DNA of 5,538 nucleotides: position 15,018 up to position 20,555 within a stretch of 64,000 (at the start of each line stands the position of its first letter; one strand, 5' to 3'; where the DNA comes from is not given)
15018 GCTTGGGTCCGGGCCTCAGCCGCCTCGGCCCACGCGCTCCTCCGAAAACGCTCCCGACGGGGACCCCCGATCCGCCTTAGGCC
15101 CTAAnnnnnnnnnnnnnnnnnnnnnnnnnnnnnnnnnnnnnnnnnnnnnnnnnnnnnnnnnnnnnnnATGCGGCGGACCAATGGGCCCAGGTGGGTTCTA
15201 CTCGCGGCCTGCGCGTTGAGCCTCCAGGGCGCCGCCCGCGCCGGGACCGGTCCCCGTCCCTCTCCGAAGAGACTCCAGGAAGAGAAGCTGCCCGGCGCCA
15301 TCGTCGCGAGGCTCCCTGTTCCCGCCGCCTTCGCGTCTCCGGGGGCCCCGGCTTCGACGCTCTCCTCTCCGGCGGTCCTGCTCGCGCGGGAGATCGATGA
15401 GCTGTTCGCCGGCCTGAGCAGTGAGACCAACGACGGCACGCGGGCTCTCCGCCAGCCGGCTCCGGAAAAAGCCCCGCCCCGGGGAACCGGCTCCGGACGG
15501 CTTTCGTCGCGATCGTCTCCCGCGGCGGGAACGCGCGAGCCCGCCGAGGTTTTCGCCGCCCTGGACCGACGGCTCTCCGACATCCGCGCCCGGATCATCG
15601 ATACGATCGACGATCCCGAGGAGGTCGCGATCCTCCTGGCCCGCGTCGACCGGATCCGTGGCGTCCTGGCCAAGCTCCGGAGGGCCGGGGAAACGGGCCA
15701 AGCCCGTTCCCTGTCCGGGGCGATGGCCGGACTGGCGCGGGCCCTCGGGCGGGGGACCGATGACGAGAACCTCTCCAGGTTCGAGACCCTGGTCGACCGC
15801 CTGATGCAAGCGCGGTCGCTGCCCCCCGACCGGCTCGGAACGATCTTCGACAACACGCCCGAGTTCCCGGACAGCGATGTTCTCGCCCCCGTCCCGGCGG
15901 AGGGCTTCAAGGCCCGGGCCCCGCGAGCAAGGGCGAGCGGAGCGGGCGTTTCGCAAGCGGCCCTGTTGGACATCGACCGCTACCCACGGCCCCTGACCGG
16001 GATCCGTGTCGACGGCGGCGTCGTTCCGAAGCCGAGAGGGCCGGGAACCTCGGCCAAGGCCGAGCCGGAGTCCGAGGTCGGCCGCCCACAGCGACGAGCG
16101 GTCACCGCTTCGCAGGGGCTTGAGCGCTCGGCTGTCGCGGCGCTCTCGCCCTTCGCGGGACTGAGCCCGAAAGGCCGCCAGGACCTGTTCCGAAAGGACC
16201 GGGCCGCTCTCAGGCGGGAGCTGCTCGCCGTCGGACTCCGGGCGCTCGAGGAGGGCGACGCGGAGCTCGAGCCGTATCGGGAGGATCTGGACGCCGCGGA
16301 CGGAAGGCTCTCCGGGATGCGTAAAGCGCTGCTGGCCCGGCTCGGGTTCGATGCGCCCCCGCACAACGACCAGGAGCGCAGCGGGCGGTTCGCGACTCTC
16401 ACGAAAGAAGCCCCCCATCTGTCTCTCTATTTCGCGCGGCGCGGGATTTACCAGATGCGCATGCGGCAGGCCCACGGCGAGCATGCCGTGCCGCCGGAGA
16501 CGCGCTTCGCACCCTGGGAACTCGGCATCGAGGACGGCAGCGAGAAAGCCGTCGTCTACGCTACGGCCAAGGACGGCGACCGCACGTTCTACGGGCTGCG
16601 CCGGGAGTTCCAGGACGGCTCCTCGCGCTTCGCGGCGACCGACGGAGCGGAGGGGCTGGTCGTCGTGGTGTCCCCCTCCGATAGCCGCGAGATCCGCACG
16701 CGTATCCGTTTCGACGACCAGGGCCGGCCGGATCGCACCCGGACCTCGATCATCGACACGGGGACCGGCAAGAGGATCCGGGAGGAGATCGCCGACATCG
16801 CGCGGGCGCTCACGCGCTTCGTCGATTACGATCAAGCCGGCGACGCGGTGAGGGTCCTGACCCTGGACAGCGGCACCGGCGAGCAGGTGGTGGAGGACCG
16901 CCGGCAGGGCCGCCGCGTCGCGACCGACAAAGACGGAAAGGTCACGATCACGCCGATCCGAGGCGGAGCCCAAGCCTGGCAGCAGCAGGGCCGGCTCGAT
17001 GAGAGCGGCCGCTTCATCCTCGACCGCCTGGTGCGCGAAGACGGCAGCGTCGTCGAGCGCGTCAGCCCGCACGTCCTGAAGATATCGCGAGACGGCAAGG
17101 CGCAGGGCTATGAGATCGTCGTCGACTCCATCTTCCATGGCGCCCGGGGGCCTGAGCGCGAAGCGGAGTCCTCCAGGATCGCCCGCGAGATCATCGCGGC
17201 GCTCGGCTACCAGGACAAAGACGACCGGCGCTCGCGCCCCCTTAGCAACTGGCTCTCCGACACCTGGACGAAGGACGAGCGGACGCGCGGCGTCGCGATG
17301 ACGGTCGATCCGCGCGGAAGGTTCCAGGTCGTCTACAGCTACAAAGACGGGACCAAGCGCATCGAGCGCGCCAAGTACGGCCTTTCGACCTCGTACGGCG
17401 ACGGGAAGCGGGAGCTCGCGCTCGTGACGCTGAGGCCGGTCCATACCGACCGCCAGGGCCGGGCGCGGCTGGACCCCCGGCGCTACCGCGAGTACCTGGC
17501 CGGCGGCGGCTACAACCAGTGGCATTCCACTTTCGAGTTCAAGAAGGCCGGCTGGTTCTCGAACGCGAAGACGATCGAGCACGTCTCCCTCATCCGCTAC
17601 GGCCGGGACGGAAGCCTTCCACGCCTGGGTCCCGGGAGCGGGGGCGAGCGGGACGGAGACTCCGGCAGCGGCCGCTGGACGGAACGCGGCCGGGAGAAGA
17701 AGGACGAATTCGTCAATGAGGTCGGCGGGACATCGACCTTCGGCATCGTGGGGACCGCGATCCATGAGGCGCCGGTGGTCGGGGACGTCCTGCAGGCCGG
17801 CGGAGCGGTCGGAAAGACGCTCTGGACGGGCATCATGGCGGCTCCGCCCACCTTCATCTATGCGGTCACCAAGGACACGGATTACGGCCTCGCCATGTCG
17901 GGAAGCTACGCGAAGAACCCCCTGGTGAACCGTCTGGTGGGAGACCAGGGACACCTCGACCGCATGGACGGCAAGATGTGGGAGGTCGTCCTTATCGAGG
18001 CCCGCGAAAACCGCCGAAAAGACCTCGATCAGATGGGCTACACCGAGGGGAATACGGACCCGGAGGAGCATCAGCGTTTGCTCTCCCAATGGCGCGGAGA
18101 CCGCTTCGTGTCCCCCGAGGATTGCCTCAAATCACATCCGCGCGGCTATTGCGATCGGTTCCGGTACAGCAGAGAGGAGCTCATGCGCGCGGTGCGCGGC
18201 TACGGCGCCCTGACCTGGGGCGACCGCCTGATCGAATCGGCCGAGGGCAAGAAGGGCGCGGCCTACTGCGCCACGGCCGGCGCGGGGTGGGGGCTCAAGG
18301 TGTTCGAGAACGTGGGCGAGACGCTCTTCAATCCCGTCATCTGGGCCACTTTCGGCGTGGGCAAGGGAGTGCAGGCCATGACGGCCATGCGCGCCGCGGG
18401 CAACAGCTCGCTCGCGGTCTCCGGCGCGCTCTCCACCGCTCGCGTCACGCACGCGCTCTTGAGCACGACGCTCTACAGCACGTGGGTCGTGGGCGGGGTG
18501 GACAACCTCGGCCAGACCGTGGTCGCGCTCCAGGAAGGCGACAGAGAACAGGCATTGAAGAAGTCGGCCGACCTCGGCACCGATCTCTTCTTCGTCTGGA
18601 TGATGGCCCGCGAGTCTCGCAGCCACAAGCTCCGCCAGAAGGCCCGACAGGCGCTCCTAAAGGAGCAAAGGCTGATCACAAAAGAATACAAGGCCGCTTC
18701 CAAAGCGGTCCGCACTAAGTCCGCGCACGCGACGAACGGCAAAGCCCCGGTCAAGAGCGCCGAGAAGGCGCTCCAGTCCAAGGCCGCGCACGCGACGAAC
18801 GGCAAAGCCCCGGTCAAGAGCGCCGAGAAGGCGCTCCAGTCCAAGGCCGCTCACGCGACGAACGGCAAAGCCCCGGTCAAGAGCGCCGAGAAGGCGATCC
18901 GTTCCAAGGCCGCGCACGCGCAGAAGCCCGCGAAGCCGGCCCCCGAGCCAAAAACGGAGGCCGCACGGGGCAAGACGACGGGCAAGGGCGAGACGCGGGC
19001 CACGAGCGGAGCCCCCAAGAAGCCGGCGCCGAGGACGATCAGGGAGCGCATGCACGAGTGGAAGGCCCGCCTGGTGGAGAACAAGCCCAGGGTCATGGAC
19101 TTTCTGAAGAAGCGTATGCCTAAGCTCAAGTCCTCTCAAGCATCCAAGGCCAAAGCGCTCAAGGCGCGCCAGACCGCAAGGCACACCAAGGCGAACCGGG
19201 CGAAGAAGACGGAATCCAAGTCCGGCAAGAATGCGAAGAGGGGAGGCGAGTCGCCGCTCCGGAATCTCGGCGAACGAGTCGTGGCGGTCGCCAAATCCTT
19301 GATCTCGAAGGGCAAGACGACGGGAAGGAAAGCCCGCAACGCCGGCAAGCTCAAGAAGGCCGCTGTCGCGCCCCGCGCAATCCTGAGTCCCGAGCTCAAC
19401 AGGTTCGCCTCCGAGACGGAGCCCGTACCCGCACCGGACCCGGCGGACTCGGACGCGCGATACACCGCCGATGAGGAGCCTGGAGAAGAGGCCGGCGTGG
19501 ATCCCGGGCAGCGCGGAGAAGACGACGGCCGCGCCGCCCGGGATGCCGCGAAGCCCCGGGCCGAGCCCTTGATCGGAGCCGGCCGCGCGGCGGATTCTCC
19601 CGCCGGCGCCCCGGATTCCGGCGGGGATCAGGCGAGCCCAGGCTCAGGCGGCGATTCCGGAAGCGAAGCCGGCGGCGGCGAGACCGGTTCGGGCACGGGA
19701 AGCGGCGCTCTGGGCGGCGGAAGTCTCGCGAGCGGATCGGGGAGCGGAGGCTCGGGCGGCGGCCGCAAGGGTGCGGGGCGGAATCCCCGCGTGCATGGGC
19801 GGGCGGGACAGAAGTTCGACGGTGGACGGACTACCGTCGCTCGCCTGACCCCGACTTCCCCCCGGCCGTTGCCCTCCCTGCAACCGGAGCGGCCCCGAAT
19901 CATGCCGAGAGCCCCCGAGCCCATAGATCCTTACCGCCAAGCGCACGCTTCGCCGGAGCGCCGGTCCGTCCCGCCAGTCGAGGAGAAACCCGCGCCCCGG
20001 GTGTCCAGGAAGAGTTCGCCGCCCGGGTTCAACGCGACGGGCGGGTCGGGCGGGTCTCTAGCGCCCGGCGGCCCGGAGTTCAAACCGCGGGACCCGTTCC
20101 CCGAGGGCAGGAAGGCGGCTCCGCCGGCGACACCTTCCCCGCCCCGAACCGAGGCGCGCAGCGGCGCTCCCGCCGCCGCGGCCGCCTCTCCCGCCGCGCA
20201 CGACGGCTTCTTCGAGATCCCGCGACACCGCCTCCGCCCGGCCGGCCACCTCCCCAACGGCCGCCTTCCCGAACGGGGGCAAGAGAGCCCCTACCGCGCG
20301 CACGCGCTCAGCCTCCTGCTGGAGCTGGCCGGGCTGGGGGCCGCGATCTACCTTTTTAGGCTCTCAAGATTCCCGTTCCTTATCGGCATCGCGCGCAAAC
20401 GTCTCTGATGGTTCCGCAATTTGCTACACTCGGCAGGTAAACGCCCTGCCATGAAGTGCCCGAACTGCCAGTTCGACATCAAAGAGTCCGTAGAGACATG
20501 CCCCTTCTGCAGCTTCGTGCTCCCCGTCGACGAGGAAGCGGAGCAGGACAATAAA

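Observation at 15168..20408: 1746-aa secreted protein with unknown core, tandem repeats, histone-H1-like K/A/P tail, G/S linker and C-terminal TM anchor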

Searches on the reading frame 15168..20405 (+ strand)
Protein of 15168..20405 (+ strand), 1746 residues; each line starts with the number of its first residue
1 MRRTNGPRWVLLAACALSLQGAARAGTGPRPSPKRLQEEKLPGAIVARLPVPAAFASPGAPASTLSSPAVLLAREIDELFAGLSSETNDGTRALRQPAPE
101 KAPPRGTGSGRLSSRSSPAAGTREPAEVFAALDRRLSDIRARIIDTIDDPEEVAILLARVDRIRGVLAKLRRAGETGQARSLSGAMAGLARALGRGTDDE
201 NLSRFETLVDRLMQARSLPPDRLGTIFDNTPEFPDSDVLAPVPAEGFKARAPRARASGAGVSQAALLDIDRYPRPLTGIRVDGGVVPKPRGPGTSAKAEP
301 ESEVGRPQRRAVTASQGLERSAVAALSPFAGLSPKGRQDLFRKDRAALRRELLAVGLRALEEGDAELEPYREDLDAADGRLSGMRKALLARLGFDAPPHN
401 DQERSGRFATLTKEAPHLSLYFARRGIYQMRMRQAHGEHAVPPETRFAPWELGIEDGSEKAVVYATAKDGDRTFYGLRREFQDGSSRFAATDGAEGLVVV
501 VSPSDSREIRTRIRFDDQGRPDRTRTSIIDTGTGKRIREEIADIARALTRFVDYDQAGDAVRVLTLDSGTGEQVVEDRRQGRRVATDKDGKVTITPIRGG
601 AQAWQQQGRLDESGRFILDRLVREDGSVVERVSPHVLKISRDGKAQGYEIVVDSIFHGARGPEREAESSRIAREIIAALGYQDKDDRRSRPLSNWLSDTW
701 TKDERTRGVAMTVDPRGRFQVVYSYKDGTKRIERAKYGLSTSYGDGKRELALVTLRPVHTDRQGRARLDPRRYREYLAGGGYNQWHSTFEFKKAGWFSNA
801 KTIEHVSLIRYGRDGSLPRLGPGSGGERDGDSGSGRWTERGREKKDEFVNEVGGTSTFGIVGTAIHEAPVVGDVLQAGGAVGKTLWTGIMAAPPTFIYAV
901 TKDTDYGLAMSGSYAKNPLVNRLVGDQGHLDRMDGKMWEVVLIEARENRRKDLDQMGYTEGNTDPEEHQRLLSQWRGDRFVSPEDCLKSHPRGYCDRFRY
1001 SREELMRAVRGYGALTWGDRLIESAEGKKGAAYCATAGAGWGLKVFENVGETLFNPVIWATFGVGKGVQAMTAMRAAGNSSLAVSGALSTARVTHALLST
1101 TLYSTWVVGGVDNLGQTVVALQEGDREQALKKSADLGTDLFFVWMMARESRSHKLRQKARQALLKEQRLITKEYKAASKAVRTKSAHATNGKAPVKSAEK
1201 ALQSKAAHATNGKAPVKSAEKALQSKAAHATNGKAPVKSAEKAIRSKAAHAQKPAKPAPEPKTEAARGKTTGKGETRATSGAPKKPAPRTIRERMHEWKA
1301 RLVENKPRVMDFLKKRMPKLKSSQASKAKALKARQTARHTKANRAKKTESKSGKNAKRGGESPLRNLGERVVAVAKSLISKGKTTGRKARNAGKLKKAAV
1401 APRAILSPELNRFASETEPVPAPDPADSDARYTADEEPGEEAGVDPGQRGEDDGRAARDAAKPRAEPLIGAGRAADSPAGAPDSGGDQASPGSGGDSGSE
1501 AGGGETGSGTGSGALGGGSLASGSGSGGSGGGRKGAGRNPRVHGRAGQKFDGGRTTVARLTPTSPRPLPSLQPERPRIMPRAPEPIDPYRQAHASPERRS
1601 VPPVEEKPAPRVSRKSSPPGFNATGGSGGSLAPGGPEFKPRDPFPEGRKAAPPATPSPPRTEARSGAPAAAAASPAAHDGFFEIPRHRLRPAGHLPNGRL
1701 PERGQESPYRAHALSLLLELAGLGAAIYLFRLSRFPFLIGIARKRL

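Call 5: search_protein_families(library=pfam, proteins=[window:15168-20405:+], max_evalue=1)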
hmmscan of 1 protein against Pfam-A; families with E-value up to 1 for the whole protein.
window:15168-20405:+ (1746 aa): 0 families
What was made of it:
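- Closest known: Thermotoga maritima Ompα-type envelope spacer. Different: This protein has a new-fold head and a disordered, poly-Gly-containing spacer, and no SLH hit (call 5).
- Checked: No linker-histone or Hc1 model scores at E <= 1 (call 5).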

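Call 6: search_protein_families(library=ncbifam, proteins=[window:15168-20405:+], max_evalue=1)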
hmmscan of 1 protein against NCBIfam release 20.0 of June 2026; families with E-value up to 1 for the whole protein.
window:15168-20405:+ (1746 aa): 0 families

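Call 9: find_homologous_proteins(query=window:15168-20405:+, max_evalue=0.001)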
Query window:15168-20405:+ (1746 aa): 1 proteins with E <= 0.001 among 8000 candidates.
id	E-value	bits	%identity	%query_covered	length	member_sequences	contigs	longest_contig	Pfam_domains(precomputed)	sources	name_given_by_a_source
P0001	0.0e+0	3869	100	100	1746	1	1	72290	-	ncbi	ncbi:MAG: hypothetical protein ABII00_05865 [Elusimicrobiota bacterium]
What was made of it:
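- Tried and rejected: Full-length homologue search (call 9).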

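Call 13: search_protein_families(library=padloc, proteins=[window:15168-20405:+], max_evalue=1)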
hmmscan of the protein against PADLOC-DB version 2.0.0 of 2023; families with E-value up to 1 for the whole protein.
window:15168-20405:+ (1746 aa): 1 family
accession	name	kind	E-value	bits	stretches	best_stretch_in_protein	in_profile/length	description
PDLC00437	ThsB1|ThsB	-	0.04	12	1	444-471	53-81/129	TIR-like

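Call 14: search_protein_families(library=phrogs, proteins=[window:15168-20405:+], max_evalue=1)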
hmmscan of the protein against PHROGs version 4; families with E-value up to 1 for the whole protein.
window:15168-20405:+ (1746 aa): 0 families

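Call 31: search_protein_families(library=pfam, alignment_id=A1, max_evalue=0.001)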
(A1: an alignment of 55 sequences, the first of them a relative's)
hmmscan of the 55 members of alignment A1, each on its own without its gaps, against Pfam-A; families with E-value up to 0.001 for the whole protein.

A. member 1, P0001 (1746 aa): 0 families

B. families by the number of members that match (of 55 scanned): 6 families
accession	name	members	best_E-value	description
PF00990.26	GGDEF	1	1.6e-26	Diguanylate cyclase, GGDEF domain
PF21814.2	DUF6883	1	1.7e-21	Domain of unknown function (DUF6883)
PF06293.20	Kdo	1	6.4e-07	Lipopolysaccharide kinase (Kdo/WaaP) family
PF08857.17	ParBc_2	1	5.3e-06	Putative ParB-like nuclease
PF00069.31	Pkinase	1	0.00011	Protein kinase domain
PF01636.29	APH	1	0.00029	Phosphotransferase enzyme family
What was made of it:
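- On Autotransporter / two-partner-secretion adhesins: No Pfam hits in any member (calls 5, 31).
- Closest known: Single-layer β-sheet and β-hairpin repeat proteins. Different: There are no sequence-model hits (calls 5, 31).
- No outer-membrane translocator (autotransporter barrel or TPS domain) was detected that could carry it to the surface (calls 5, 31).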

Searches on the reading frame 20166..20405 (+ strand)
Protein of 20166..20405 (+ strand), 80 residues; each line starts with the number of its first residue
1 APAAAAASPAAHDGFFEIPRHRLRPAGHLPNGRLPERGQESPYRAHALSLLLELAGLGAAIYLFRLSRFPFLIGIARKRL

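Call 91: find_homologous_proteins(query=A7, max_evalue=0.01)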
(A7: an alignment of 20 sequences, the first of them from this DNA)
Query A7 (20 sequences) (80 aa, profile of the alignment): 18 proteins with E <= 0.01 among 8000 candidates.
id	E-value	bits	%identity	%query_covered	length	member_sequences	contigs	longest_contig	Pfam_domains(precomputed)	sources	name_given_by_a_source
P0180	5.9e-31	124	46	16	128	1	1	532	-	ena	-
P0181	7.2e-31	124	33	96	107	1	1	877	-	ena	-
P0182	7.4e-31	124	44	23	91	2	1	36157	-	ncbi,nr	ncbi:MAG: hypothetical protein Q8T11_03620, partial [Elusimicrobiota bacterium]|nr:hypothetical prot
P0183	9.7e-31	124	46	16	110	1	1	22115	-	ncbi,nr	ncbi:MAG: hypothetical protein HYV14_05025, partial [Elusimicrobia bacterium]|nr:hypothetical protei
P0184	2.0e-30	123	46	16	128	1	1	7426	-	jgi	jgi:hypothetical protein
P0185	5.3e-30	121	35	71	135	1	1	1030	-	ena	-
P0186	8.7e-30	120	38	40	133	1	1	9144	-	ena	-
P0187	3.8e-29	118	36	50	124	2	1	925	-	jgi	jgi:hypothetical protein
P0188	7.2e-29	118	46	16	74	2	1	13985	-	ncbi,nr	ncbi:MAG: hypothetical protein HYX59_02290, partial [Elusimicrobia bacterium]|nr:hypothetical protei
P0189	8.7e-29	117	-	-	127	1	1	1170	-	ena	-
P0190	9.5e-29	117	30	50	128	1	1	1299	-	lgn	-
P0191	4.3e-28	115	38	71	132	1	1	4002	-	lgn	-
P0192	5.0e-28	115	42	24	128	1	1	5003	-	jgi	jgi:hypothetical protein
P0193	2.1e-27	113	27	95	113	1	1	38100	-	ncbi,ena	ncbi:MAG: hypothetical protein AAB320_10975 [Elusimicrobiota bacterium]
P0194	7.7e-27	111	38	56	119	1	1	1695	-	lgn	-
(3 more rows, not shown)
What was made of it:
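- Tried and rejected: Database search with the C-terminal module (call 91).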

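Call 100: find_encoding_contigs(protein=P0193, flank=8000, max_places=1)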
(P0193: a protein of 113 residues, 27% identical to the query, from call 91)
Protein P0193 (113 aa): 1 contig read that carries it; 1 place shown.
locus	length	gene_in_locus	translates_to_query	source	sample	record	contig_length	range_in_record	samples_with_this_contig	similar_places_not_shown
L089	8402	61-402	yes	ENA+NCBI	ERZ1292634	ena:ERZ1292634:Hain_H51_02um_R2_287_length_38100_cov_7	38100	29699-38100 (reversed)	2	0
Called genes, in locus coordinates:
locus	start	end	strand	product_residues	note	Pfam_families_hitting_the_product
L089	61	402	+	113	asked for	-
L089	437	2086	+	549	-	-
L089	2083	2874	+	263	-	PF02673:BacA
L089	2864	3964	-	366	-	PF01510:Amidase_2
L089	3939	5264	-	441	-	PF05195:AMP_N, PF00557:Peptidase_M24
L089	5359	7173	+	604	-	PF13646:HEAT_2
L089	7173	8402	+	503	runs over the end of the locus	PF13487:HD_5 (faint), PF01966:HD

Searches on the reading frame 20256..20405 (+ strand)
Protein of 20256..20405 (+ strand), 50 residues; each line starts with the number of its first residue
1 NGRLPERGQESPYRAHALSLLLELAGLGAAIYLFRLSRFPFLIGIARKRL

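Call 56: search_protein_families(library=ncbifam, proteins=[window:20256-20405:+], max_evalue=10)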
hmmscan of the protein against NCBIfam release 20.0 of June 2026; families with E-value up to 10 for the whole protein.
seq(50 aa): 0 families
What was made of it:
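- Closest known: C-terminal sorting signals. Different: No curated model recognises it (call 56).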
